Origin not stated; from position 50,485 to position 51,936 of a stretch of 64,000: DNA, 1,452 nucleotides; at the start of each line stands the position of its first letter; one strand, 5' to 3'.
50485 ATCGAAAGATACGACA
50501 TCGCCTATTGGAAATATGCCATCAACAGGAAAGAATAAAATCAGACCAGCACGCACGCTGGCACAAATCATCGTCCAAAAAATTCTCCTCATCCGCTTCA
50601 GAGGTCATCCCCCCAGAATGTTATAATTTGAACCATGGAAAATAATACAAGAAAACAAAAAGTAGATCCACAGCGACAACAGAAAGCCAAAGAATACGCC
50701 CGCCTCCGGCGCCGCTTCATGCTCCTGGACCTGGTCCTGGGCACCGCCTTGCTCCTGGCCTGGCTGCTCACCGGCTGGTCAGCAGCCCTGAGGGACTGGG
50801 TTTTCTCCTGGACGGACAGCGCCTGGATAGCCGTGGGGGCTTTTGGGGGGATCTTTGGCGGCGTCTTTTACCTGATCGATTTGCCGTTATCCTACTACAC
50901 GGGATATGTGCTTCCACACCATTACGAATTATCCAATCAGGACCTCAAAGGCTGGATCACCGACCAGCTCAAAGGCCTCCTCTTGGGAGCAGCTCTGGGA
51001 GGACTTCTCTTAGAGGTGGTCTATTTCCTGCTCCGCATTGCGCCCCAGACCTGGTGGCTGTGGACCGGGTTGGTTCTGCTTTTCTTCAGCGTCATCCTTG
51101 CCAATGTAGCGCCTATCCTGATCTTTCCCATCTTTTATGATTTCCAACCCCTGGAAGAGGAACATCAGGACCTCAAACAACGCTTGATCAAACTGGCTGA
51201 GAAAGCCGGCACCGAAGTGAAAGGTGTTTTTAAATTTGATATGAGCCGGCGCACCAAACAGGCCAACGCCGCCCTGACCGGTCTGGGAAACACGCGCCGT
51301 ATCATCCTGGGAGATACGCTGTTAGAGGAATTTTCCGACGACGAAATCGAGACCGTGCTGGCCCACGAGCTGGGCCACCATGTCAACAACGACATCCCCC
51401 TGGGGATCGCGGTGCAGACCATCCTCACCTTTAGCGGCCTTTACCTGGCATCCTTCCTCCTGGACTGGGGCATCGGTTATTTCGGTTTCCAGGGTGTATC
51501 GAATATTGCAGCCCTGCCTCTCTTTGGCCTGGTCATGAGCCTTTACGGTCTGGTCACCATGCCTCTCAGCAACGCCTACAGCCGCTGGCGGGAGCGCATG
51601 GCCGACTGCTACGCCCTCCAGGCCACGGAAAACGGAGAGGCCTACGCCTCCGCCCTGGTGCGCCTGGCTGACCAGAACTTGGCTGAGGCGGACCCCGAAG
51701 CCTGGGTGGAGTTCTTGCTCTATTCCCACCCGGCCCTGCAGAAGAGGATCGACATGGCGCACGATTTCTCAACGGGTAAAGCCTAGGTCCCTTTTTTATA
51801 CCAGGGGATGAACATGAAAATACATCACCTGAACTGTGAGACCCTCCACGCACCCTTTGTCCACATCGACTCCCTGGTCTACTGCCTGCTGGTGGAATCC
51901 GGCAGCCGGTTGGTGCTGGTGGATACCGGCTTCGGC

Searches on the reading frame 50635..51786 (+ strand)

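Call 33: search_protein_families(library=pfam, proteins=[window:50635-51786:+])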
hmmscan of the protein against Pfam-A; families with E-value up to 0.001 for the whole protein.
window:50635-51786:+ (383 aa): 3 families
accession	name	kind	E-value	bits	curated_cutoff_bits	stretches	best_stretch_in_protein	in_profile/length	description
PF16491.10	Peptidase_M48_N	-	3e-31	109.1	27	1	7-168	16-178/179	CAAX prenyl protease N-terminal, five membrane helices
PF01435.24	Peptidase_M48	-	2.9e-29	102.7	20.3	1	176-374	3-181/186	Peptidase family M48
PF10263.15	SprT-like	-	0.00019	21.7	25.6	1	197-250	19-73/108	SprT-like family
